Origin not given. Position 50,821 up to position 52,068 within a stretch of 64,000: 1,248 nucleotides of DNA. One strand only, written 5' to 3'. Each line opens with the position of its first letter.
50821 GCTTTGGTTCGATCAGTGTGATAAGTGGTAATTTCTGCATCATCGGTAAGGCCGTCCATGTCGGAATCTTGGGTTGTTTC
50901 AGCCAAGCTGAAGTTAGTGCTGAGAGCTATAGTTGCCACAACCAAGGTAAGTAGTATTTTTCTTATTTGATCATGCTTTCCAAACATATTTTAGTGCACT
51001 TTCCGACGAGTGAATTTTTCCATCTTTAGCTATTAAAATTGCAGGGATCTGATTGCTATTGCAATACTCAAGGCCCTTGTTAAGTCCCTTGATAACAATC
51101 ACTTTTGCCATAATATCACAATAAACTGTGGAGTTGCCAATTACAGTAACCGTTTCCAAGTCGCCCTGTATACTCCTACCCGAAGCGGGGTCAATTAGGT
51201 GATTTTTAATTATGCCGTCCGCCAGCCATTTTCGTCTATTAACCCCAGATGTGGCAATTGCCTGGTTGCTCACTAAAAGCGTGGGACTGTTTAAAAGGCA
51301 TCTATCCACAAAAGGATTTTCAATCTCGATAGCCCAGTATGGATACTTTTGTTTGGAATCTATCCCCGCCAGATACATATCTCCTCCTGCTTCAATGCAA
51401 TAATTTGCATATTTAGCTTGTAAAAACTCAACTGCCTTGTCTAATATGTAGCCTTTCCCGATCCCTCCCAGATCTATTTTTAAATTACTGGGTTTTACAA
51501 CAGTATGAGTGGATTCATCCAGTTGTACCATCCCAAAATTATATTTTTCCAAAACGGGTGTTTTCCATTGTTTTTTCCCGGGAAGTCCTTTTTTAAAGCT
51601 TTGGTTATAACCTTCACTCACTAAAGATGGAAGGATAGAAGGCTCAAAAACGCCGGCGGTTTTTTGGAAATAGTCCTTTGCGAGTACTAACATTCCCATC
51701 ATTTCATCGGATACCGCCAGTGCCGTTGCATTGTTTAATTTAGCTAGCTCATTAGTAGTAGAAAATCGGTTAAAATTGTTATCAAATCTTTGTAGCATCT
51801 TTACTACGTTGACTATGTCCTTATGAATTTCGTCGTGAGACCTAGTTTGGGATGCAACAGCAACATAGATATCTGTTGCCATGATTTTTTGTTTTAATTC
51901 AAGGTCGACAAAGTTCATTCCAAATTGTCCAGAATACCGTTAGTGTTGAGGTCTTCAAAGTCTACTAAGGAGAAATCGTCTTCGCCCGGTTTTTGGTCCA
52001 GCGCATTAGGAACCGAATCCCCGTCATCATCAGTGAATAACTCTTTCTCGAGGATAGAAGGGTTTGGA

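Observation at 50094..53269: Extracytoplasmic redox module: ApbE flavin transferase, bis-haem ferric-reductase-like membrane protein, Ca-binding-repeat proteins and a divergent VKOR homolog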

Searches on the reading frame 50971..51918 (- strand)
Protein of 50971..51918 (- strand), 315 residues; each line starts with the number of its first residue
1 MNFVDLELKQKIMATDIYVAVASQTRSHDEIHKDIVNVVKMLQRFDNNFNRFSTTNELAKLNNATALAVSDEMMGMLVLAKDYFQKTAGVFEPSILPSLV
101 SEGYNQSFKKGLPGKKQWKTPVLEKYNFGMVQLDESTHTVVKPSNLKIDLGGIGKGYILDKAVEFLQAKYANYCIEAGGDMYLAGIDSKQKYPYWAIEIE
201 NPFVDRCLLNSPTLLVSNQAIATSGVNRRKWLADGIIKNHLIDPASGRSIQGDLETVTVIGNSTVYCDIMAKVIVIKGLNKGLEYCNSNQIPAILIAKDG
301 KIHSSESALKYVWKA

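Call 3: search_protein_families(library=pfam, proteins=[window:50971-51918:-], max_evalue=1)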
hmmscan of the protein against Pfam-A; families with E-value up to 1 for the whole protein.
window:50971-51918:- (315 aa): 1 family
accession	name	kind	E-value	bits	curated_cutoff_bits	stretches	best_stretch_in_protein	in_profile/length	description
PF02424.20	ApbE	-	1.1e-51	176.3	25.6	1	16-294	4-265/266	ApbE family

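Call 4: search_protein_families(library=ncbifam, proteins=[window:50971-51918:-], max_evalue=1)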
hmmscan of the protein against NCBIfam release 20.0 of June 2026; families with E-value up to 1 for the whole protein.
window:50971-51918:- (315 aa): 2 families
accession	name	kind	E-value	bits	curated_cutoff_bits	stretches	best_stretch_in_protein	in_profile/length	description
NF007774.0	PRK10461.1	equivalog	1.6e-17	63.5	498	1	8-303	37-334/351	FAD:protein FMN transferase ApbE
NF033524.1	lasso_PadeA_fam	subfamily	0.54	10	27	1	115-124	1-10/30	paeninodin family lasso peptide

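Call 19: search_solved_structures(query=window:50971-51918:-, show_alignments=2)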
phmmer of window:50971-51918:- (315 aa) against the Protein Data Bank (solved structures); distinct sequences matched with E-value up to 0.001: 13.
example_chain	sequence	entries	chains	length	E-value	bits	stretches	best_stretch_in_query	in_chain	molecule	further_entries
6nxi_A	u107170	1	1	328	1.3e-22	83.7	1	40-300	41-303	FAD:protein FMN transferase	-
7esa_A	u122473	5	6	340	2.3e-21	79.6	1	54-306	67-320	FAD:protein FMN transferase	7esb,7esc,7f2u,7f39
6nxj_A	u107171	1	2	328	3.3e-21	79.1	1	40-300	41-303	FAD:protein FMN transferase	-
1vrm_A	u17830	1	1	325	1.1e-20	77.4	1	7-273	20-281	hypothetical protein TM1553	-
4xdt_A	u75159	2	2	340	5e-16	62.1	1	19-305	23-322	FAD:protein FMN transferase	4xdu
5mgy_H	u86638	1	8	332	8.7e-16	61.3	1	38-302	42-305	FAD:protein FMN transferase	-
4ifu_A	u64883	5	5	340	2.7e-15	59.7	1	20-305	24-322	FAD:protein FMN transferase | Thiamine biosynthesis lipoprotein ApbE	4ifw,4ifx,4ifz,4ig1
7mgt_A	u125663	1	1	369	3.6e-15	59.2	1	20-305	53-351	FAD:protein FMN transferase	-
4xdr_A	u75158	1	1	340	3.1e-14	56.2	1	20-305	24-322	FAD:protein FMN transferase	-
3pnd_A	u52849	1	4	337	7.4e-14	54.9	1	55-301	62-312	Thiamine biosynthesis lipoprotein ApbE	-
4xgw_A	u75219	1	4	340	2.2e-13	53.4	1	52-301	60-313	FAD:protein FMN transferase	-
2o18_A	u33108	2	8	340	7.9e-13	51.6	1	52-301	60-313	Thiamine biosynthesis lipoprotein apbE | FAD:protein FMN transferase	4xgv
4xgx_A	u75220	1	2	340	1.4e-12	50.8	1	70-301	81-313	FAD:protein FMN transferase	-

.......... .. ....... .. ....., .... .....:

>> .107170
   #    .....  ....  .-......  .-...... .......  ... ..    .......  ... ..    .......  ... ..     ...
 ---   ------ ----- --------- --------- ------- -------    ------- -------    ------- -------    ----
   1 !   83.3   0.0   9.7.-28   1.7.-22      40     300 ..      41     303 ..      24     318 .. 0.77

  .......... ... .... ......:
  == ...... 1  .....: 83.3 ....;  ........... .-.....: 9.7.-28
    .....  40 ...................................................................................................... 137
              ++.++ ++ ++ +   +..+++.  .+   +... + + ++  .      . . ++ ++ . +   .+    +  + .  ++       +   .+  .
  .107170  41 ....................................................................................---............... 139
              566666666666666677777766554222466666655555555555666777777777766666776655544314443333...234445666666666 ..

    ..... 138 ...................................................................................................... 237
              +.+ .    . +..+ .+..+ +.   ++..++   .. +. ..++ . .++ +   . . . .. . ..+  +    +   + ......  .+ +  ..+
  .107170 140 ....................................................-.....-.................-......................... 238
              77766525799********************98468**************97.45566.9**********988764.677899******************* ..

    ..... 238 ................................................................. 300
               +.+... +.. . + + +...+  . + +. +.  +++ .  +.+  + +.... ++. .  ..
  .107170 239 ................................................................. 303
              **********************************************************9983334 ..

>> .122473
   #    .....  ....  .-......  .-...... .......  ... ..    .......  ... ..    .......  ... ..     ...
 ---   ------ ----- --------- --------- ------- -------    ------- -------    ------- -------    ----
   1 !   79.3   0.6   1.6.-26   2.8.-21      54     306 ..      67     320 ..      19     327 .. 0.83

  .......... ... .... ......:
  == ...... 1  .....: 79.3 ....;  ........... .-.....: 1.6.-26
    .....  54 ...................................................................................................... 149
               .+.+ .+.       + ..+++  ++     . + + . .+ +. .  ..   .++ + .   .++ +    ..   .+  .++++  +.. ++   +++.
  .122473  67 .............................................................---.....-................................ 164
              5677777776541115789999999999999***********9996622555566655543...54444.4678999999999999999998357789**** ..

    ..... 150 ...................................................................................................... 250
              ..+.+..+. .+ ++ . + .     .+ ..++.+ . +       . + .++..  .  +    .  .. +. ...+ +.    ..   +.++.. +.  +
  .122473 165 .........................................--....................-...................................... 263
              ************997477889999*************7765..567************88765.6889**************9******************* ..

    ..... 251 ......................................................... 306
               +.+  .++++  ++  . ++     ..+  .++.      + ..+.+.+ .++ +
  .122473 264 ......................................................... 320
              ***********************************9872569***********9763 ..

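Call 35: find_homologous_proteins(query=window:50971-51918:-, max_evalue=1e-20)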
Query window:50971-51918:- (315 aa): 220 proteins with E <= 1e-20 among 2695 candidates; the best 120 are listed.
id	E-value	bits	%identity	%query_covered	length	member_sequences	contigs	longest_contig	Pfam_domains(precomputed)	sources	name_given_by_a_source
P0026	1.9e-206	702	100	100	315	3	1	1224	PF02424.21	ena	-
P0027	3.5e-91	324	47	97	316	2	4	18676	PF02424.21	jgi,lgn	-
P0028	4.8e-91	323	47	98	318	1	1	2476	PF02424.21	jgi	jgi:FAD:protein FMN transferase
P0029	1.9e-86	308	45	100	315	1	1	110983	PF02424.21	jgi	jgi:FAD:protein FMN transferase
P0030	2.4e-86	308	47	97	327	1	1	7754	PF02424.21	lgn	-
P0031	4.9e-86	307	47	100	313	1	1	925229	PF02424.21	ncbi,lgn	-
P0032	5.7e-84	300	43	99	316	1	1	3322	PF02424.21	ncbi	-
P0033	5.9e-84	300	45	100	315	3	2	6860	PF02424.21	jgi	-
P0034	2.5e-83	298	43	100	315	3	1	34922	PF02424.21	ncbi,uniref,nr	ncbi:FAD:protein FMN transferase [candidate division WWE3 bacterium]|uniref:FAD:protein FMN transfer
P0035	2.8e-79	285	44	100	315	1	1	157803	PF02424.21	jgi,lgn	-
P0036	4.6e-79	284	46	96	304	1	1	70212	PF02424.21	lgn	-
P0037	3.6e-78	281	44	97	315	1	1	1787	PF02424.21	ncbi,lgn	-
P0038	9.3e-78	280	45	99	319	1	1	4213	PF02424.21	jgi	jgi:FAD:protein FMN transferase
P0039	1.3e-77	279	44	100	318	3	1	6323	PF02424.21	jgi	jgi:thiamine biosynthesis lipoprotein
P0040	8.0e-77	277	44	98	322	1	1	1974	PF02424.21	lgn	-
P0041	2.2e-76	275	43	99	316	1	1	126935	PF02424.21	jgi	-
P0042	3.9e-76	274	42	99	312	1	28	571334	PF02424.21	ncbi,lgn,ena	-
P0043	2.0e-75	272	42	99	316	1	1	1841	PF02424.21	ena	-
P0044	3.4e-74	268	42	99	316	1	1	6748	PF02424.21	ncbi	-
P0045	9.6e-74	266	43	100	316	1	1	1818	PF02424.21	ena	-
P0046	9.7e-74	266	43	100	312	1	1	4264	PF02424.21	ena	-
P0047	5.7e-73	264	42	97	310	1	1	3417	PF02424.21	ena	-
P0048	6.8e-72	260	43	98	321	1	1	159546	PF02424.21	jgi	-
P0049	4.8e-71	258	41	99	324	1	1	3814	PF02424.21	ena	-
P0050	1.4e-70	256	42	99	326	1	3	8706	PF02424.21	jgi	jgi:thiamine biosynthesis lipoprotein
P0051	7.9e-69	250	41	99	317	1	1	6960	PF02424.21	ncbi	-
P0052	1.9e-68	249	41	97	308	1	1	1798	PF02424.21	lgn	-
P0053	2.3e-67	245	40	97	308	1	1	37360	PF02424.21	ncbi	-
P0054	6.7e-67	244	42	98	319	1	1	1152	PF02424.21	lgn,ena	-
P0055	2.8e-66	242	40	98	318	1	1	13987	PF02424.21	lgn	-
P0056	1.3e-65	240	41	98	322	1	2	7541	PF02424.21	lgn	-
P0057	1.7e-65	239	38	97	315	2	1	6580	PF02424.21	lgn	-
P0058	7.8e-63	231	41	99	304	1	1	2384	PF02424.21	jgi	jgi:FAD:protein FMN transferase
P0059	8.3e-63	231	41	97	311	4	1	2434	PF02424.21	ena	-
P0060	2.5e-62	229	40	98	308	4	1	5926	PF02424.21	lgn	-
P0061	1.0e-60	224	39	100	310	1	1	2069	PF02424.21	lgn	-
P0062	3.9e-60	222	39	98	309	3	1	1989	PF02424.21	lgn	-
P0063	1.0e-59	220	39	99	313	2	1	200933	PF02424.21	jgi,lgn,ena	-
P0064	2.2e-58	216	39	97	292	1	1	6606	PF02424.21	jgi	jgi:thiamine biosynthesis lipoprotein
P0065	1.8e-57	213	37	97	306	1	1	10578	PF02424.21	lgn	-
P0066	2.7e-56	209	38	98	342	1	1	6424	PF02424.21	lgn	-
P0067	3.3e-56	209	37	99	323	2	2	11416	PF02424.21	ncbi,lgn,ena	-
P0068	4.5e-56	208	39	98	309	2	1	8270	PF02424.21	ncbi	-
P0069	1.1e-55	207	37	98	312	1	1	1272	PF02424.21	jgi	-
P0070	7.8e-55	204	38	98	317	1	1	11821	PF02424.21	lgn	-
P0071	1.5e-54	203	37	98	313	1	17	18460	PF02424.21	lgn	-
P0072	3.3e-54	202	37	98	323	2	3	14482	PF02424.21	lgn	-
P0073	1.4e-53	200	39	98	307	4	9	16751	PF02424.21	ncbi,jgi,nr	ncbi:MAG: FAD:protein FMN transferase [Candidatus Moranbacteria bacterium]|nr:FAD:protein FMN transf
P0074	2.5e-52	196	36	98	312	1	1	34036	PF02424.21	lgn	-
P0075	2.5e-52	196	38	98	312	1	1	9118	PF02424.21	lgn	-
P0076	6.0e-52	195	36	98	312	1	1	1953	PF02424.21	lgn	-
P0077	6.6e-52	195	37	92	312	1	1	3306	PF02424.21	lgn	-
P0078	1.6e-51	193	36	98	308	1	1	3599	PF02424.21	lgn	-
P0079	5.5e-51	192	37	98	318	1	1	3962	PF02424.21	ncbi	ncbi:MAG: FAD:protein FMN transferase [Candidatus Moraniibacteriota bacterium]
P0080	1.4e-50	190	38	88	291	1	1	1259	PF02424.21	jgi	jgi:thiamine biosynthesis lipoprotein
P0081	1.8e-48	183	34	98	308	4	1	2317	PF02424.21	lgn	-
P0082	1.7e-47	180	34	97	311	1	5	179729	PF02424.21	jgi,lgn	jgi:thiamine biosynthesis lipoprotein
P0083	2.5e-47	180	35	96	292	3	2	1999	PF02424.21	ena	-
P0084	3.3e-47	179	36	97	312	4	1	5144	PF02424.21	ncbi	-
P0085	6.1e-45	172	35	99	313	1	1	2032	PF02424.21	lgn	-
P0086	6.0e-42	162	34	97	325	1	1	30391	PF02424.21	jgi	jgi:thiamine biosynthesis lipoprotein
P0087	1.4e-36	144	34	95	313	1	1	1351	PF02424.21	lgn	-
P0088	5.1e-36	143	34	96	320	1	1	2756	PF02424.21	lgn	-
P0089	8.2e-36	142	30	97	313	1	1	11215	PF02424.21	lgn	-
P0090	2.7e-35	140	31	87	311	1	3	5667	PF02424.21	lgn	-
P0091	3.2e-35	140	33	86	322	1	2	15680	PF02424.21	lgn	-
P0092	3.7e-35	140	34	83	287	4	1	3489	PF02424.21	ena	-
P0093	1.4e-34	138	35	96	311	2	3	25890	PF02424.21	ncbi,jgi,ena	jgi:thiamine biosynthesis lipoprotein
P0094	1.7e-34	138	34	90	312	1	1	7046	PF02424.21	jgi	jgi:FAD:protein FMN transferase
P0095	3.8e-34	136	33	90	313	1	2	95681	PF02424.21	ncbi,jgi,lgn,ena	ncbi:MAG: FAD:protein FMN transferase [Candidatus Paceibacterota bacterium]|jgi:thiamine biosynthesi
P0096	4.7e-34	136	36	88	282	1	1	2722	PF02424.21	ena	-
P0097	1.1e-33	135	33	85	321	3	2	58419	PF02424.21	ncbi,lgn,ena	-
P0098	3.5e-33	133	32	88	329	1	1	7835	PF02424.21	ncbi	-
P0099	5.2e-33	133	35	92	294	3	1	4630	PF02424.21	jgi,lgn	-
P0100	6.2e-33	132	35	83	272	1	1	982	PF02424.21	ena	-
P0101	9.4e-32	129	32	92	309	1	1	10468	PF02424.21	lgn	-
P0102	1.3e-31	128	34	92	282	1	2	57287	PF02424.21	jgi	jgi:thiamine biosynthesis lipoprotein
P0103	1.5e-31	128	31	84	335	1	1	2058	PF02424.21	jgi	-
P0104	3.8e-31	127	30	97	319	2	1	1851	PF02424.21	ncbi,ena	-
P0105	6.6e-31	126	33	82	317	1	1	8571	PF02424.21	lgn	-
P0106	1.1e-30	125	32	82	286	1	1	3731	PF02424.21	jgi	jgi:thiamine biosynthesis lipoprotein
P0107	2.7e-30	124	32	82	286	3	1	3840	PF02424.21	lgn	-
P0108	3.4e-30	123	32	82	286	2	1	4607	PF02424.21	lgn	-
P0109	3.5e-30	123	29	96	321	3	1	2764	PF02424.21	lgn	-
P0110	5.2e-30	123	31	93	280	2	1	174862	PF02424.21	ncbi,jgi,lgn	ncbi:MAG: FAD:protein FMN transferase [Gaiellaceae bacterium]|jgi:thiamine biosynthesis lipoprotein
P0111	5.3e-30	123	33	84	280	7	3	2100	PF02424.21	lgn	-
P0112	6.0e-30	123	30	83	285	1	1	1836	PF02424.21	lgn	-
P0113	7.7e-30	122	33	82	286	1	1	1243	PF02424.21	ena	-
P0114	1.5e-29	121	32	93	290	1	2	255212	PF02424.21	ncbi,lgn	-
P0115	1.6e-29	121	31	77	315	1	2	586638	PF02424.21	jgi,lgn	jgi:thiamine biosynthesis lipoprotein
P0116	3.4e-29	120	30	87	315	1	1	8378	PF02424.21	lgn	-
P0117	4.8e-29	120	33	82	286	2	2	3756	PF02424.21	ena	-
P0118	8.3e-29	119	32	85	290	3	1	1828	PF02424.21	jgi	-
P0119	1.8e-28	118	31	83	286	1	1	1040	PF02424.21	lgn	-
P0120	2.8e-28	117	32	83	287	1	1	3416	PF02424.21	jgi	-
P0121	4.5e-28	116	32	82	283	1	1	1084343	PF02424.21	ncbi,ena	-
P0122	5.9e-28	116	31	84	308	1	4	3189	PF02424.21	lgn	-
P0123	8.1e-28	116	30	93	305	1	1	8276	PF02424.21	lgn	-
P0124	9.4e-28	115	32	92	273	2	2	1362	PF02424.21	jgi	jgi:thiamine biosynthesis lipoprotein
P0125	1.1e-27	115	29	93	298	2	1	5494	PF02424.21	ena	-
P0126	1.1e-27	115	30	94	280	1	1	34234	PF02424.21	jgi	jgi:thiamine biosynthesis lipoprotein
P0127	1.5e-27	115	30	83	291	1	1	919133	PF02424.21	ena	-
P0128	1.5e-27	115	30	83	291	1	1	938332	PF02424.21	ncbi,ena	-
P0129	1.7e-27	115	31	92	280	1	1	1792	PF02424.21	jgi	-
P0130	2.0e-27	114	29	85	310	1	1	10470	PF02424.21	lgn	-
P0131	2.2e-27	114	32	84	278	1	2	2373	PF02424.21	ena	-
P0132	2.3e-27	114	32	84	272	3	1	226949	PF02424.21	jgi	jgi:thiamine biosynthesis lipoprotein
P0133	3.0e-27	114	32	84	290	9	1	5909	PF02424.21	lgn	-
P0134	3.0e-27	114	32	82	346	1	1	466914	PF02424.21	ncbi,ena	-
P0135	3.3e-27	114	32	84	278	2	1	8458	PF02424.21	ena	-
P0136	3.7e-27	113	32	84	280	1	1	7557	PF02424.21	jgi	jgi:thiamine biosynthesis lipoprotein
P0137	3.8e-27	113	29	92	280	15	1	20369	PF02424.21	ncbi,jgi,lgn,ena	ncbi:MAG: FAD:protein FMN transferase [Gaiellaceae bacterium]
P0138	3.8e-27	113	32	84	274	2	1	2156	PF02424.21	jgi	jgi:thiamine biosynthesis lipoprotein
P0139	4.8e-27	113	31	83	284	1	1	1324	PF02424.21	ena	-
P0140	5.1e-27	113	32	84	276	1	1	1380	PF02424.21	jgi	jgi:thiamine biosynthesis lipoprotein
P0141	6.0e-27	113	32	84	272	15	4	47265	PF02424.21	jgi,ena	-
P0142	7.2e-27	113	32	83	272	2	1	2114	PF02424.21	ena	-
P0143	7.7e-27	112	32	83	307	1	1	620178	PF02424.21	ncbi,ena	-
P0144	9.8e-27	112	32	84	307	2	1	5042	PF02424.21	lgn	-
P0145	1.1e-26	112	32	84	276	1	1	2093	PF02424.21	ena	-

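Call 39: find_encoding_contigs(protein=P0110, flank=6000, max_places=1)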
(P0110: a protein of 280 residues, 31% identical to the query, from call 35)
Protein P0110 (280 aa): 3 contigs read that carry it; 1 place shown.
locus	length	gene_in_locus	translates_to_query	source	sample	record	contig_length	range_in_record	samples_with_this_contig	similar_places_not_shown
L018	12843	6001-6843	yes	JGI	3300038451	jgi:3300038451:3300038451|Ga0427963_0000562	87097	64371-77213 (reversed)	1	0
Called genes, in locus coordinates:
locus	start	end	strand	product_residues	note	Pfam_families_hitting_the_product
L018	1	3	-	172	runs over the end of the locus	PF01467:CTP_transf_like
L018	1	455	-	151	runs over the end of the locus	PF03602:Cons_hypoth95, PF04378:RsmJ (weak), PF05175:MTS, PF13847:Methyltransf_31 (weak)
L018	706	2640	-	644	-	PF17191:RecG_wedge, PF01336:tRNA_anti-codon (weak), PF04851:ResIII, PF00270:DEAD, PF00271:Helicase_C, PF22590:Cas3-like_C_2 (weak), PF19833:RecG_dom3_C (weak)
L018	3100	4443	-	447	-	PF00672:HAMP, PF00512:HisKA, PF02518:HATPase_c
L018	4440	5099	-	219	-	PF00072:Response_reg, PF21695:GlnR_1st (weak), PF23198:PDE8A_N (weak), PF00486:Trans_reg_C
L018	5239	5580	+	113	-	-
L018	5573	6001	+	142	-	-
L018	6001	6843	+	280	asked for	PF02424:ApbE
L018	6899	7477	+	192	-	PF01794:Ferric_reduct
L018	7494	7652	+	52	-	PF13370:Fer4_13 (weak), PF13459:Fer4_15 (faint)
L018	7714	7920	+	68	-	-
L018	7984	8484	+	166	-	-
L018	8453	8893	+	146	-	-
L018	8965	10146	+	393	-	PF07992:Pyr_redox_2, PF00070:Pyr_redox, PF14759:Reductase_C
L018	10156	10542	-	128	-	PF00072:Response_reg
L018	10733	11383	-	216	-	PF02734:Dak2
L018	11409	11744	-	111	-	PF03780:Asp23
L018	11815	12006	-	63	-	PF00830:Ribosomal_L28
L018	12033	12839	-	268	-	PF13489:Methyltransf_23, PF01135:PCMT, PF01209:Ubie_methyltran, PF02390:Methyltransf_4, PF08241:Methyltransf_11, PF08242:Methyltransf_12, PF13649:Methyltransf_25, PF13847:Methyltransf_31, +4 more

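Call 40: find_encoding_contigs(protein=P0095, flank=6000, max_places=1)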
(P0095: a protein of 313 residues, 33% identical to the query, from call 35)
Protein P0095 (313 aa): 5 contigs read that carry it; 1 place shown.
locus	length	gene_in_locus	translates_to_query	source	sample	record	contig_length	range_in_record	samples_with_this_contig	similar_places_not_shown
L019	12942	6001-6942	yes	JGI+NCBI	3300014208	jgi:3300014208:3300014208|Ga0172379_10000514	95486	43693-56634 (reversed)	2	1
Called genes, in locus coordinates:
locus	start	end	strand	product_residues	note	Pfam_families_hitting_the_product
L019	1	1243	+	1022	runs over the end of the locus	PF04313:HSDR_N, PF00270:DEAD, PF04851:ResIII, PF18766:SWI2_SNF2, PF22679:T1R_D3-like, PF12008:EcoR124_C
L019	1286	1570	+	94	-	-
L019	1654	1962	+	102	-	PF13376:OmdA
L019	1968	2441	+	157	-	-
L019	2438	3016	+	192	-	PF04191:PEMT, PF04140:ICMT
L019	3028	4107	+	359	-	PF03193:RsgA_GTPase, PF00009:GTP_EFTU (faint)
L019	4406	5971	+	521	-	PF00970:FAD_binding_6 (weak), PF00175:NAD_binding_1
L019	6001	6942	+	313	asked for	PF02424:ApbE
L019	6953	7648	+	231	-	-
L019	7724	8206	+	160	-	-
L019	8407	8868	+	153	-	PF08719:NADAR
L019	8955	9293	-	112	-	-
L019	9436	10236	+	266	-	-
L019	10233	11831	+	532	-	-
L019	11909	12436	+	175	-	-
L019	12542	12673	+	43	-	-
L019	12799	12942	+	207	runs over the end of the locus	PF23477:zf_Tbcl_2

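Call 41: find_encoding_contigs(protein=P0063, flank=6000, max_places=1)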
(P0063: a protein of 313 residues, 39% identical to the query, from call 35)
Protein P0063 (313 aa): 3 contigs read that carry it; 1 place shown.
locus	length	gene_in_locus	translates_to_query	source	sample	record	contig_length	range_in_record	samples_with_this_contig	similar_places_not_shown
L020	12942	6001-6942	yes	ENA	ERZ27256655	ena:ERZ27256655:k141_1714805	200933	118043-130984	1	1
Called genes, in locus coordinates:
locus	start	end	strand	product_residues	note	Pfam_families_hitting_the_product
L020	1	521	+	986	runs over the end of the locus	PF22148:Fervidolysin_NPro-like, PF00082:Peptidase_S8, PF16410:DUF5018 (faint)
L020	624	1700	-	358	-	PF26514:DUF8173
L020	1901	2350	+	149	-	PF02915:Rubrerythrin (faint)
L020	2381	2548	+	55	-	-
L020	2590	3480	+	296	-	PF12729:4HB_MCP_1, PF00672:HAMP (weak)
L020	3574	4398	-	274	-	-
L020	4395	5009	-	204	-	PF04542:Sigma70_r2, PF04545:Sigma70_r4, PF08281:Sigma70_r4_2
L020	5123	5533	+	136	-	-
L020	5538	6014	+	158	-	-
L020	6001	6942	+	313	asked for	PF02424:ApbE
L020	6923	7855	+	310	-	PF18884:TSP3_bac (weak)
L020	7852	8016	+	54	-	-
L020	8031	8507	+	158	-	PF09900:DUF2127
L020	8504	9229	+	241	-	PF09335:VTT_dom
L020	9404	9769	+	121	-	PF00072:Response_reg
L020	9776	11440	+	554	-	PF05157:MshEN (weak), PF13191:AAA_16 (faint), PF00437:T2SSE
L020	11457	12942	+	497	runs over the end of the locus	PF00482:T2SSF, PF08239:SH3_3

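Call 47: find_encoding_contigs(protein=P0121, flank=6000, max_places=1)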
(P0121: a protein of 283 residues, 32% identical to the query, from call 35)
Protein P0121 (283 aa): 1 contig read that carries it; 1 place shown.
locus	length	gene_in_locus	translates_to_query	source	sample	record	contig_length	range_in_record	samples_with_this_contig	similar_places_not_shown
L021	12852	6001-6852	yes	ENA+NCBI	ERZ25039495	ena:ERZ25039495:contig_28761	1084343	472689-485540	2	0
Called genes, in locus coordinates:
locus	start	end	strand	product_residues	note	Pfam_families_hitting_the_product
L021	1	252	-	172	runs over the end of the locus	PF01467:CTP_transf_like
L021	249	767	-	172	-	PF03602:Cons_hypoth95, PF05175:MTS, PF13649:Methyltransf_25 (weak)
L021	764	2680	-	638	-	PF17191:RecG_wedge, PF01336:tRNA_anti-codon, PF04851:ResIII, PF00270:DEAD, PF00271:Helicase_C, PF19833:RecG_dom3_C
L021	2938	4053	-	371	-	PF00672:HAMP, PF00512:HisKA, PF02518:HATPase_c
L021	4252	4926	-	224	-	PF00072:Response_reg, PF00486:Trans_reg_C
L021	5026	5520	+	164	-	-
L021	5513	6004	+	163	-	-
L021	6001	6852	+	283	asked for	PF02424:ApbE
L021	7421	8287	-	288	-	PF02645:DegV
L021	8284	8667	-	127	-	PF00072:Response_reg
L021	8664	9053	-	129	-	PF13684:FakA-like_C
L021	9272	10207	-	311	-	PF02734:Dak2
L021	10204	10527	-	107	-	PF03780:Asp23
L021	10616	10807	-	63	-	PF00830:Ribosomal_L28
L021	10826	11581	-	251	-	PF00885:DMRL_synthase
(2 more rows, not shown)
